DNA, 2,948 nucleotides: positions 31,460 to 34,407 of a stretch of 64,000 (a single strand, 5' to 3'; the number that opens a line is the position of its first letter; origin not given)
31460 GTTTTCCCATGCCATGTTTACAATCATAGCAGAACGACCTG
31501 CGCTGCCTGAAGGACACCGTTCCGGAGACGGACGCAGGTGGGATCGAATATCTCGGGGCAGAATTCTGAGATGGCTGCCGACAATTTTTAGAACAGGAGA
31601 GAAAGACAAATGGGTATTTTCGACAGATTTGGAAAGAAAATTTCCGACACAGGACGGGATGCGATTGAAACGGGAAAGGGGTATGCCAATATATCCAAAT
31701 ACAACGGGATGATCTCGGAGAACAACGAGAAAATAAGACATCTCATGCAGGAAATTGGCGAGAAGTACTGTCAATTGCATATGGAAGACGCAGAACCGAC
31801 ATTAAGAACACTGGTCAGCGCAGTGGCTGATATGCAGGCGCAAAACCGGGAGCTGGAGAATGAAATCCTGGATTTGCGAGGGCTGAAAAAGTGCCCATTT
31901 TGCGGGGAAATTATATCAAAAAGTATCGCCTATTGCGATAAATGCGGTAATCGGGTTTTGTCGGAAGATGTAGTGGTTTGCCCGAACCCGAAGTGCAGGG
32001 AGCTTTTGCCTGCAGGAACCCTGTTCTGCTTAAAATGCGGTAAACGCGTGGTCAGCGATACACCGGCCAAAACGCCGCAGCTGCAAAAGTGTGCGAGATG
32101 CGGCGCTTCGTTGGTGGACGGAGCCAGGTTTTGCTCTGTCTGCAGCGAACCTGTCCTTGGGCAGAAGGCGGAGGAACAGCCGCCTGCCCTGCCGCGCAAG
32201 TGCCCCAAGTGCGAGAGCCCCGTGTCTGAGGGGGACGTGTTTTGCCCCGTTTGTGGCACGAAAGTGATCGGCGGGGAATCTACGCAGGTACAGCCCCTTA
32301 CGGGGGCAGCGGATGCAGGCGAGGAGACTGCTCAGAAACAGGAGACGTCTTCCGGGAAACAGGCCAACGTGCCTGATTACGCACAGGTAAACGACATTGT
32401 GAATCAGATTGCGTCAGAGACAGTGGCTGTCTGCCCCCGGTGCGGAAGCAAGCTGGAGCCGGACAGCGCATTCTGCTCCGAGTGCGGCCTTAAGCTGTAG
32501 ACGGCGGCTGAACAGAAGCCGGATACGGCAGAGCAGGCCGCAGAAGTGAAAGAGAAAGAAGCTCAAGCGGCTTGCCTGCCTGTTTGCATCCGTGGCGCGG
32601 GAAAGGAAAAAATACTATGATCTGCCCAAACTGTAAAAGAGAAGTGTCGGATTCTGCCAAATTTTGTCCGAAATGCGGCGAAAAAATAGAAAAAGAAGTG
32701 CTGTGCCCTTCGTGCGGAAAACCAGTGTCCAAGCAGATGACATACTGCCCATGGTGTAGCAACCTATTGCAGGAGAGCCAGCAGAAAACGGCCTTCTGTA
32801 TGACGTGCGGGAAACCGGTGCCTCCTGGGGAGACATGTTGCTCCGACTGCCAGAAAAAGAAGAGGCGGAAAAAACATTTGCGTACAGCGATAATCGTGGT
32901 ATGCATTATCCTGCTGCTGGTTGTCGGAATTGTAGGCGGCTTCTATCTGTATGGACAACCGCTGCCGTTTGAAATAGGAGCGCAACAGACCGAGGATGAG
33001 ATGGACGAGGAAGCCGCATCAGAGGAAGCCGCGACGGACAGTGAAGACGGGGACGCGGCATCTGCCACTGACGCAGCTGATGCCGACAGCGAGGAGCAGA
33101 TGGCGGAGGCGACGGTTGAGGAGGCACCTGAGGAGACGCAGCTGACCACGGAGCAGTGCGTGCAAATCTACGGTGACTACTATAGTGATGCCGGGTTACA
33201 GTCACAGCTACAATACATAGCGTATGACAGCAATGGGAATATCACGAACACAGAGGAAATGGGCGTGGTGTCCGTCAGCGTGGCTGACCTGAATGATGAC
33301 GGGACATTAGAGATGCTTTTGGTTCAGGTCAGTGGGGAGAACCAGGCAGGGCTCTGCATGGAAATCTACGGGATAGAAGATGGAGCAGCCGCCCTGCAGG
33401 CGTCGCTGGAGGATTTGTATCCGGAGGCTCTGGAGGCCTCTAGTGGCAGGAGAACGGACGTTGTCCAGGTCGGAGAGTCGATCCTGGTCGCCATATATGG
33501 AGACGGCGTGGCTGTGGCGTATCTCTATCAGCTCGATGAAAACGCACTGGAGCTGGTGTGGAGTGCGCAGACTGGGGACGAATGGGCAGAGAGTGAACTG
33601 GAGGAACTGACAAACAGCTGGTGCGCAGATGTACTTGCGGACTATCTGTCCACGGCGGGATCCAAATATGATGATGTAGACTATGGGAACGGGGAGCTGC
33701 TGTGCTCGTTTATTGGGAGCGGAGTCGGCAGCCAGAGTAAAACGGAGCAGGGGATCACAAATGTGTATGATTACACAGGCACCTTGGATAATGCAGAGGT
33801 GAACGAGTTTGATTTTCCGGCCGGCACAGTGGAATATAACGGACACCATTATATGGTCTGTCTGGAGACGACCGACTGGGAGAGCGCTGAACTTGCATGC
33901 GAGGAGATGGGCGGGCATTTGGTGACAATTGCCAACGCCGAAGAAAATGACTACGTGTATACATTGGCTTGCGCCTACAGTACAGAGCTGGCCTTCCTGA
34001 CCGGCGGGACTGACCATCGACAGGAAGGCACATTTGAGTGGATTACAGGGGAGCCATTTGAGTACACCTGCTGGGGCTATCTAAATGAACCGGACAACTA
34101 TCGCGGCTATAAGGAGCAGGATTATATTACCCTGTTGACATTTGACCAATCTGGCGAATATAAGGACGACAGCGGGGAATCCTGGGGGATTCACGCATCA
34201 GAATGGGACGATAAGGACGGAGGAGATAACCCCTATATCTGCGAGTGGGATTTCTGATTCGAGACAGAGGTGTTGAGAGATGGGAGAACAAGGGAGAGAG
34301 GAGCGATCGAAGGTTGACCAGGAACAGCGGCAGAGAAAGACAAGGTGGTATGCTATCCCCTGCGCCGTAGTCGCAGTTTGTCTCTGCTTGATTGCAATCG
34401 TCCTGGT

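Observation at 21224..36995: Seven neighbouring ORFs carry 17 short zinc ribbons: candidate ribbon-anchored surface-module system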

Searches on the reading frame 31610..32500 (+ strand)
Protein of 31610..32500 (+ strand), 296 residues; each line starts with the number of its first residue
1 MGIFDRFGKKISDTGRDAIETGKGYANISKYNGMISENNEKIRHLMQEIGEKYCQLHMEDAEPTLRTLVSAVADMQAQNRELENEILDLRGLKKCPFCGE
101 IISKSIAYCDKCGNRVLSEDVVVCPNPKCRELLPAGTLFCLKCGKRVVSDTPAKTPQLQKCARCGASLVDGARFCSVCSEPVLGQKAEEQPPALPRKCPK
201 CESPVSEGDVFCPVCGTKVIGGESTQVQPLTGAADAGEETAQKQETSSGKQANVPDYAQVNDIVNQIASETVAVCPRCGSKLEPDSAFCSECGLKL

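Call 3: search_protein_families(library=pfam, proteins=[window:31610-32500:+], max_evalue=0.01)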
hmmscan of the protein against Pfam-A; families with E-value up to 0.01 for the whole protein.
window:31610-32500:+ (296 aa): 9 families
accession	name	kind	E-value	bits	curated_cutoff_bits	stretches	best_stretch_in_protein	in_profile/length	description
PF13240.11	Zn_Ribbon_1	-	8.6e-27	92.6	25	4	275-295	2-22/23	zinc-ribbon domain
PF12773.13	DZR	-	9.8e-23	80.5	27.3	4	161-216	1-45/45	Double zinc ribbon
PF13248.11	Zn_ribbon_3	-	2.3e-19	68.6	27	3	274-296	4-26/26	zinc-ribbon domain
PF17032.10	Zn_ribbon_15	-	4.6e-14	53.4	28.9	2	258-293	38-73/73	zinc-ribbon family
PF18912.6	DZR_2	-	3.6e-11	43.1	27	1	194-219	6-31/56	Double zinc ribbon domain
PF24460.1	DUF7575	-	4.1e-08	32.9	28.5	1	272-293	3-24/28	Domain of unknown function (DUF7575)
PF24463.1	DUF7577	-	0.00044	20.2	28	0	272-293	2-23/27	Domain of unknown function (DUF7577)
PF10571.15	UPF0547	-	0.00048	20.6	29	0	196-216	1-21/26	Uncharacterised protein family UPF0547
PF14803.11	Zn_ribbon_Nudix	-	0.0032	17.8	25.6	0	211-219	2-10/34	Nudix N-terminal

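Call 9: find_encoding_contigs(protein=window:31610-32500:+, flank=10000, max_places=8)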
Protein window:31610-32500:+ (296 aa): 2 contigs read that carry it; 2 places shown.
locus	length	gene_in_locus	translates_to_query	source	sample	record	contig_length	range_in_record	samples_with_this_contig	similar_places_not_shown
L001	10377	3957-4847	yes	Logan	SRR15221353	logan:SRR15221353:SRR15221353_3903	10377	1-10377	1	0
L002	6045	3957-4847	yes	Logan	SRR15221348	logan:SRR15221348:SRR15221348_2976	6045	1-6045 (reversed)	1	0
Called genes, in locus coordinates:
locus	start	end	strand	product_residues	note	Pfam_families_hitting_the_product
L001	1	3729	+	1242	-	?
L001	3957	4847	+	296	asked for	PF17032:Zn_ribbon_15 (faint), PF18912:DZR_2 (faint), PF24460:DUF7575 (faint), PF12773:DZR, PF13240:Zn_Ribbon_1 (weak), PF13248:Zn_ribbon_3 (weak)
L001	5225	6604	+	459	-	PF00059:Lectin_C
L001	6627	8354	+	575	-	PF02368:Big_2, PF22359:Big-like, PF26182:Ig_NUP210_5th (faint), PF03009:GDPD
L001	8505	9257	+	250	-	-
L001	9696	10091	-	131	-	PF14317:YcxB (weak)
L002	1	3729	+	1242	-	?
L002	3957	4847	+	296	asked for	PF17032:Zn_ribbon_15 (faint), PF18912:DZR_2 (faint), PF24460:DUF7575 (faint), PF12773:DZR, PF13240:Zn_Ribbon_1 (weak), PF13248:Zn_ribbon_3 (weak)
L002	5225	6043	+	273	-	?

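Call 31: search_protein_families(library=ncbifam, proteins=[window:31610-32500:+], max_evalue=0.01)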
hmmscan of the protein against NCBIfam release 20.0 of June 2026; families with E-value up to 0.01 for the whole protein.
window:31610-32500:+ (296 aa): 7 families
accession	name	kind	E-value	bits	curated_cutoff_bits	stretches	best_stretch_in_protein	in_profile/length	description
NF045510.1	4Cys_prefix_kin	domain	2.9e-05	24.2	24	0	124-144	2-23/26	4-Cys prefix domain-containing protein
NF049953.1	ribbon_DG_selen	exception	9.5e-05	22.4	130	1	256-295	133-170/172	zinc ribbon-containing (seleno)protein DG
NF033497.1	rubre_like_arch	subfamily_domain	0.00016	21.3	32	1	140-168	3-26/34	rubrerythrin-like domain-containing protein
NF053815.1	teico_TcaA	equivalog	0.0018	17.2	550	0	196-239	2-35/463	membrane-associated protein TcaA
NF009142.0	PRK12495.1-3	equivalog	0.0052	17.1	377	1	196-252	43-99/261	hypothetical protein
NF001645.0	PRK00420.1-2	equivalog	0.0052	16.8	162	1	194-216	23-47/106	hypothetical protein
NF045487.1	ASRP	equivalog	0.006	15.2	300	0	241-285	279-313/593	archaea-specific SMC-related protein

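Call 32: search_protein_families(library=padloc, proteins=[window:31610-32500:+], max_evalue=0.01)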
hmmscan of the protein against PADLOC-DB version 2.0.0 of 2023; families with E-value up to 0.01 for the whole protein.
window:31610-32500:+ (296 aa): 1 family
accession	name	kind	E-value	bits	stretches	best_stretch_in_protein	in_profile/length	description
PDLC04270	PDC-M01B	-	0.003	15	0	29-100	30-103/280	-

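Call 40: find_homologous_proteins(query=window:31610-32500:+)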
Query window:31610-32500:+ (296 aa): 11 proteins with E <= 0.001 among 711 candidates.
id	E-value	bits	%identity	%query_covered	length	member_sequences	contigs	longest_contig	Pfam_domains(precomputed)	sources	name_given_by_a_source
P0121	1.1e-196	670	100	100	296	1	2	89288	PF18912.7,PF13240.12,PF12773.14,PF17032.11,PF24460.2,PF13248.12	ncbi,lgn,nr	ncbi:MAG: zinc ribbon domain-containing protein [Clostridiales bacterium]|nr:zinc ribbon domain-cont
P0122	6.2e-121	421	63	100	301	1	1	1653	PF18912.7,PF13240.12,PF12773.14,PF17032.11,PF10571.16,PF24460.2,PF13248.12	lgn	-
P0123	1.6e-49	187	40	73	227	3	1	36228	PF18912.7,PF13240.12,PF12773.14,PF17032.11,PF07191.18,PF24463.2,PF24460.2,PF13248.12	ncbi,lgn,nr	ncbi:MAG: zinc ribbon domain-containing protein [Oscillospiraceae bacterium]|nr:zinc ribbon domain-c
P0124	1.7e-10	59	40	28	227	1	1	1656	PF18912.7,PF13240.12,PF12773.14,PF17032.11,PF24463.2,PF01899.22,PF13248.12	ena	-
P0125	2.4e-10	58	40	28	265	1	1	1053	PF18912.7,PF13240.12,PF12773.14,PF17032.11,PF24463.2,PF13248.12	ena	-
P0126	3.4e-9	55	32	57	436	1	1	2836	PF18439.8,PF18912.7,PF13240.12,PF01529.26,PF01155.26,PF17032.11,PF07191.18,PF24463.2,PF24460.2,PF13248.12,PF12773.14,PF10571.16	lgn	-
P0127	5.9e-7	47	23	60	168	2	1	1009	PF13240.12,PF12773.14,PF17032.11,PF24460.2,PF13248.12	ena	-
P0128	1.1e-4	40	26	55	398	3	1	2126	PF18912.7,PF13240.12,PF12773.14,PF17032.11,PF24463.2,PF13421.12,PF00641.24,PF24460.2,PF13248.12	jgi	jgi:membrane protease subunit (stomatin/prohibitin family)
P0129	3.8e-4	38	30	45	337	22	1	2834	PF18912.7,PF13240.12,PF12773.14,PF17032.11,PF24463.2,PF13248.12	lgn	-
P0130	6.3e-4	37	33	35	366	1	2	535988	PF13240.12,PF12773.14,PF13248.12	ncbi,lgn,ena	-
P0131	6.6e-4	37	31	45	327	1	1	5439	PF18912.7,PF13240.12,PF12773.14,PF17032.11,PF24463.2,PF02518.32,PF13248.12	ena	-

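Call 44: search_solved_structures(query=A2, max_evalue=1)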
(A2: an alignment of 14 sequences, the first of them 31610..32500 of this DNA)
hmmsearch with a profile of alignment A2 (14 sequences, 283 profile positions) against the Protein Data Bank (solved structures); distinct sequences matched with E-value up to 1: 73 (the best 60 are shown).
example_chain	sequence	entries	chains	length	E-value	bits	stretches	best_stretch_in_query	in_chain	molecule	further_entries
11xu_G1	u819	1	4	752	9e-06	28.7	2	87-187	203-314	Double zinc ribbon and ankyrin repeat-containing protein 1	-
8s05_C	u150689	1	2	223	9.4e-05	25.4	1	129-228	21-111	Conserved protein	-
5a8i_A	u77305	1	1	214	0.00013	24.9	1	130-228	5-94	ARNA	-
9fhl_C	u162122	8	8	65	0.00051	23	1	94-134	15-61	Small zinc finger protein HVO-2753-like zinc-binding pocket domain-containing protein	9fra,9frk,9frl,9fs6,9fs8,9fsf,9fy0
9sfa_A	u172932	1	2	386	0.0013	21.7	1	119-154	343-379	Putative regulatory protein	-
9r1o_A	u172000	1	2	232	0.0024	20.7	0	25-87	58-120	sc-apCC-6-DPH-NR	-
8qad_A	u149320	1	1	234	0.0025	20.7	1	25-87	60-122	sc-apCC-6-LLIA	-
1jm7_A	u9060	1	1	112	0.0042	20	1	78-140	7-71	BREAST CANCER TYPE 1 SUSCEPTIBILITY PROTEIN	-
1l8d_A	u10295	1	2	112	0.005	19.7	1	62-103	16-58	DNA double-strand break repair rad50 ATPase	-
7lyb_M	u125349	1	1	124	0.0058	19.5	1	78-140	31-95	Isoform 7 of Breast cancer type 1 susceptibility protein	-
8grq_K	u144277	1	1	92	0.006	19.4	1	78-140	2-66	Breast cancer type 1 susceptibility protein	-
4wce_Z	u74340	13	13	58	0.012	18.5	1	88-115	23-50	50S ribosomal protein L32 | Large ribosomal subunit protein bL32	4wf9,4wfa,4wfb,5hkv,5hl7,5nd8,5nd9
5li0_4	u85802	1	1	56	0.012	18.5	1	88-114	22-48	50S ribosomal protein L32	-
6zff_A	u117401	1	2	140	0.019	17.8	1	62-103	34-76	DNA double-strand break repair Rad50 ATPase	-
4v4n_Ag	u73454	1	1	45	0.025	17.4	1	121-158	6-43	50S ribosomal protein L40E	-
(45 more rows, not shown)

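Call 64: find_encoding_contigs(protein=P0123, flank=10000, max_places=2)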
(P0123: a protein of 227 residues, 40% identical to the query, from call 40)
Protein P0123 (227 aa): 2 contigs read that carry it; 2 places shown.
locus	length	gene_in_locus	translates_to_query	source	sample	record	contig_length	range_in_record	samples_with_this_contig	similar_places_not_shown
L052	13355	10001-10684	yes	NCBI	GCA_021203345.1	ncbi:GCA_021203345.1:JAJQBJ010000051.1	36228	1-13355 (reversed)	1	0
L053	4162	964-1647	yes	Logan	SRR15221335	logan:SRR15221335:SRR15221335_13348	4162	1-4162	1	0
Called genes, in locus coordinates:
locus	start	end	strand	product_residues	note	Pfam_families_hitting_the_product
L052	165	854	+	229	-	PF00072:Response_reg, PF00486:Trans_reg_C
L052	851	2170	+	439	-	PF00512:HisKA, PF02518:HATPase_c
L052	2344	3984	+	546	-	PF02690:Na_Pi_cotrans, PF01895:PhoU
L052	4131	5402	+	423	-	PF05496:RuvB_N, PF00158:Sigma54_activat (faint), PF13173:AAA_14 (weak), PF14532:Sigma54_activ_2 (weak), PF00004:AAA, PF07728:AAA_5 (weak), PF16193:AAA_assoc_2, PF12002:MgsA_C, +1 more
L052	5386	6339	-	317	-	PF23459:S1_RRP5 (faint), PF00575:S1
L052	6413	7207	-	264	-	PF00702:Hydrolase (faint), PF05116:S6PP (faint), PF08282:Hydrolase_3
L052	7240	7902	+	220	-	PF01791:DeoC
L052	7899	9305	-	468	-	PF00392:GntR, PF00155:Aminotran_1_2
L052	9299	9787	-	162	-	PF04073:tRNA_edit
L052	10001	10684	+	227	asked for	PF13248:Zn_ribbon_3 (weak), PF12773:DZR, PF13240:Zn_Ribbon_1 (weak), PF12773:DZR, PF13240:Zn_Ribbon_1 (weak), PF13248:Zn_ribbon_3 (weak), PF12773:DZR, PF13240:Zn_Ribbon_1, +5 more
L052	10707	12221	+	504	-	PF13240:Zn_Ribbon_1 (faint), PF13248:Zn_ribbon_3 (weak)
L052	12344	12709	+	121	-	PF17032:Zn_ribbon_15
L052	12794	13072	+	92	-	PF05239:PRC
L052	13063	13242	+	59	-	-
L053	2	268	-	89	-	?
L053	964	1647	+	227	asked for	PF13248:Zn_ribbon_3 (weak), PF12773:DZR, PF13240:Zn_Ribbon_1 (weak), PF12773:DZR, PF13240:Zn_Ribbon_1 (weak), PF13248:Zn_ribbon_3 (weak), PF12773:DZR, PF13240:Zn_Ribbon_1, +5 more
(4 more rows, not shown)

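Call 83: predict_structure(alignment_id=A4)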
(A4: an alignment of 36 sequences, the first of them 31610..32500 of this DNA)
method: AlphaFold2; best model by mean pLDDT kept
length: 296 residues; sequences in the alignment: 36
mean_pLDDT: 79.7   pTM: 0.43
mean pLDDT of the five models: 79.7, 79.5, 78.9, 78.4, 77.9
residues with pLDDT >= 90: 159; 70-90: 46; 50-70: 58; < 50: 33
segments of 3 or more residues with pLDDT < 50: 223-248, 250-256
pLDDT, mean of each block of 10 residues (from residue 1): 54 59 78 90 92 95 96 93 93 96 94 93 93 94 90 70 90 92 65 79 88 89 46 43 44 48 55 90 94 94
secondary structure, 60 per line:
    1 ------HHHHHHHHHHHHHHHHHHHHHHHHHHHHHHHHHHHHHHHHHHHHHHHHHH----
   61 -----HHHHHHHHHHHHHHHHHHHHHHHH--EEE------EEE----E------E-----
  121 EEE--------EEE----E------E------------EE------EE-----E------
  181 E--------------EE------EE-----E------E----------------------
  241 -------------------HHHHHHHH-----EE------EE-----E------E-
elements in order: H7-56 H66-89 E92-94 E101-103 E121-123 E132-134 H260-267

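Call 86: fold_search(model_id=the predicted structure, library=pdb)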
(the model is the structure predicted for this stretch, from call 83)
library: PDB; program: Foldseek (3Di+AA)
matches with E <= 10: 241; with E <= 0.001: 0
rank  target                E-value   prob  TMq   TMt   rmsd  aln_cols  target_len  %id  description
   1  7m4m_A                3.7e-02  0.14  0.07  0.12  18.2       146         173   19  Crystal structure of RBR E3 ligase RNF216 with ubiquitin (released 2022-01-05)
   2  7m4m_B                3.9e-02  0.12  0.07  0.11  18.2       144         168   18  Crystal structure of RBR E3 ligase RNF216 with ubiquitin (released 2022-01-05)
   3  7uhy_B                1.2e-01  0.09  0.09  0.05  16.1       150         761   18  Human GATOR2 complex (released 2022-07-20)
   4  7cq4_A                1.6e-01  0.16  0.10  0.10  17.6       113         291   19  Crystal structure of Slx1-Slx4 in complex with 5'flap DNA (released 2021-06-16)
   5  9hxw_A                2.1e-01  0.66  0.11  0.01  13.2        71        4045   22  Cryo-EM structure of the human UBR4/KCMF1/CALM1 complex (composite map) (released 2025-12-10)
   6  8f5p_B                2.1e-01  0.12  0.09  0.02  19.7       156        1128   20  Structure of Leishmania tarentolae IFT-A (state 2) (released 2022-12-21)
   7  9qm9_A                2.6e-01  0.38  0.07  0.27   9.1        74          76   14  TMEM55B tandem RING-like domains in complex with RILPL1 C-terminal peptide (released 2025-08-20)
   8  4xlg_A                2.6e-01  0.16  0.10  0.12  17.8       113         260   20  C. glabrata Slx1 in complex with Slx4CCD. (released 2015-03-25)
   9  7yuj_A                2.9e-01  0.18  0.09  0.16  13.8        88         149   17  Crystal structure of HOIL-1L(365-510) (released 2023-08-30)
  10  2xjz_E                2.9e-01  0.14  0.13  0.25  14.8       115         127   16  Crystal structure of the LMO2:LDB1-LID complex, C2 crystal form (released 2010-07-21)
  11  7cq3_A                2.9e-01  0.14  0.10  0.10  18.0       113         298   19  Crystal structure of Slx1-Slx4 (released 2021-06-16)
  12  2xjy_A                2.9e-01  0.12  0.11  0.20  16.0       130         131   17  Crystal structure of the LMO2:LDB1-LID complex, P21 crystal form (released 2010-07-21)
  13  2xjz_A                3.1e-01  0.14  0.13  0.25  15.0       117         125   17  Crystal structure of the LMO2:LDB1-LID complex, C2 crystal form (released 2010-07-21)
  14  7yuj_B                3.3e-01  0.08  0.08  0.13  16.7       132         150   13  Crystal structure of HOIL-1L(365-510) (released 2023-08-30)
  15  6g99_MODEL_1_B        3.8e-01  0.94  0.10  0.65   2.1        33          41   21  Solution structure of FUS-ZnF bound to UGGUG (released 2019-02-20)
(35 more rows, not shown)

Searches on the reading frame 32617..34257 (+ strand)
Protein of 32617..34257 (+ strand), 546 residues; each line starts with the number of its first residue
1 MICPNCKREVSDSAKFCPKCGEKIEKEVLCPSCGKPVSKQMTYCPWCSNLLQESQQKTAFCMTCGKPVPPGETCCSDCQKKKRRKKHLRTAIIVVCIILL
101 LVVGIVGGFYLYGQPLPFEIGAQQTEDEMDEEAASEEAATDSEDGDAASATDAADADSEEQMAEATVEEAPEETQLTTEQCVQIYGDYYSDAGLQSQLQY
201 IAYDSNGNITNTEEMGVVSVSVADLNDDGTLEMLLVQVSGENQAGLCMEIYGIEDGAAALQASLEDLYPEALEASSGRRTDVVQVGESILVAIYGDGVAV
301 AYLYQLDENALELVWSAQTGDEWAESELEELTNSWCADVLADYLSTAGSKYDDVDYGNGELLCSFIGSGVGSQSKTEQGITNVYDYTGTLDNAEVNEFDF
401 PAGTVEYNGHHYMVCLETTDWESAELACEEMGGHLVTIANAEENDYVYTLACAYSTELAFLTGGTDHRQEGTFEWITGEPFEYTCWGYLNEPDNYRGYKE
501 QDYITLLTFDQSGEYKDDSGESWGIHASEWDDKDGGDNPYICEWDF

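Call 3: search_protein_families(library=pfam, proteins=[window:32617-34257:+], max_evalue=0.01)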
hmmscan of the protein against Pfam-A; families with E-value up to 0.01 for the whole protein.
window:32617-34257:+ (546 aa): 11 families
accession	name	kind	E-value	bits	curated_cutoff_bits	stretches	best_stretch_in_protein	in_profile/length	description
PF12773.13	DZR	-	2.3e-12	47.3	27.3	1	3-47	1-44/45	Double zinc ribbon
PF13248.11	Zn_ribbon_3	-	4.1e-10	39.2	27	2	3-24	5-26/26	zinc-ribbon domain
PF00059.27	Lectin_C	-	8e-10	39.9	22.6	1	419-494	3-75/107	Lectin C-type domain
PF24460.1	DUF7575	-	1.2e-09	37.8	28.5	2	27-49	3-25/28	Domain of unknown function (DUF7575)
PF13240.11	Zn_Ribbon_1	-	4.9e-09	36.1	25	1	3-23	2-22/23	zinc-ribbon domain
PF18912.6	DZR_2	-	3.8e-07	30.3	27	2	30-79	10-56/56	Double zinc ribbon domain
PF09889.16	DUF2116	-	4.5e-06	27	26.8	1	61-103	6-52/59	Probable treble clef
PF17032.10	Zn_ribbon_15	-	0.00044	21.4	28.9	1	2-21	54-73/73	zinc-ribbon family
PF07191.17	Zn_ribbon_6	-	0.00044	20.6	25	1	2-39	2-41/67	Double zinc ribbon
PF24463.1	DUF7577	-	0.00054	20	28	0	28-49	3-24/27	Domain of unknown function (DUF7577)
PF13800.11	Sigma_reg_N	-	0.0086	16.8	26.3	0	80-112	5-38/91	Sigma factor regulator N-terminal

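Call 31: search_protein_families(library=ncbifam, proteins=[window:32617-34257:+], max_evalue=0.01)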
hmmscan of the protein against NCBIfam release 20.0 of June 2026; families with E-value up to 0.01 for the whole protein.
window:32617-34257:+ (546 aa): 4 families
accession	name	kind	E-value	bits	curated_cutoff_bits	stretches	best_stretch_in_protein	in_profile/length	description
NF011149.0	PRK14559.1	equivalog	4.4e-09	35.6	374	1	1-183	2-88/642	serine/threonine phosphatase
NF042931.1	SAG1386_EF1546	equivalog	0.00019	21.5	80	1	80-175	18-105/158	SAG1386/EF1546 family surface-associated protein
NF033598.2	elast_bind_EbpS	equivalog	0.004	16.1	300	1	79-170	296-394/498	elastin-binding protein EbpS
NF053815.1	teico_TcaA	equivalog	0.0067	15.3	550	0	30-103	4-68/463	membrane-associated protein TcaA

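Call 32: search_protein_families(library=padloc, proteins=[window:32617-34257:+], max_evalue=0.01)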
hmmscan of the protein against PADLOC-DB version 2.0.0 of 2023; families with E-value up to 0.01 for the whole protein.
window:32617-34257:+ (546 aa): 1 family
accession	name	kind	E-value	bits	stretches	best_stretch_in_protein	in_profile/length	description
PDLC04061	PD-T4-6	-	0.0057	14.2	1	76-174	345-447/510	-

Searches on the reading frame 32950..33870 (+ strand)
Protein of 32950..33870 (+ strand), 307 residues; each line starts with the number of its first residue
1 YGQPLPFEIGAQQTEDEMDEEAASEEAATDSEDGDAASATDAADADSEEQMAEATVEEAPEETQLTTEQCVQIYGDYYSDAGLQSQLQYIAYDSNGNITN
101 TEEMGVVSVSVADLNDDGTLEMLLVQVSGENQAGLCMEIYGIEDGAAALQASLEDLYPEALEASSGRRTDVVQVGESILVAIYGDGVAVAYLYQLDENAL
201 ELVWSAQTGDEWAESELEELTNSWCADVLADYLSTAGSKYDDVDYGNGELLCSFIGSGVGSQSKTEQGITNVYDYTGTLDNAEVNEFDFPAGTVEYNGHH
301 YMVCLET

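Call 69: search_protein_families(library=pfam, proteins=[window:32950-33870:+], max_evalue=10)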
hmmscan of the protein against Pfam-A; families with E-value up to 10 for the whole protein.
window:32950-33870:+ (307 aa): 3 families
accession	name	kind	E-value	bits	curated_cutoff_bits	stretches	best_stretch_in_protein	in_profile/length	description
PF05720.17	Dicty_CAD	-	0.033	14.6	23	1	273-303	34-62/82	Cell-cell adhesion domain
PF13517.12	FG-GAP_3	-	0.096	13.7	26.9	1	99-123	36-60/61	FG-GAP-like repeat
PF20069.4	DUF6465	-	0.12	12.9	26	1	14-86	14-85/130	Family of unknown function (DUF6465)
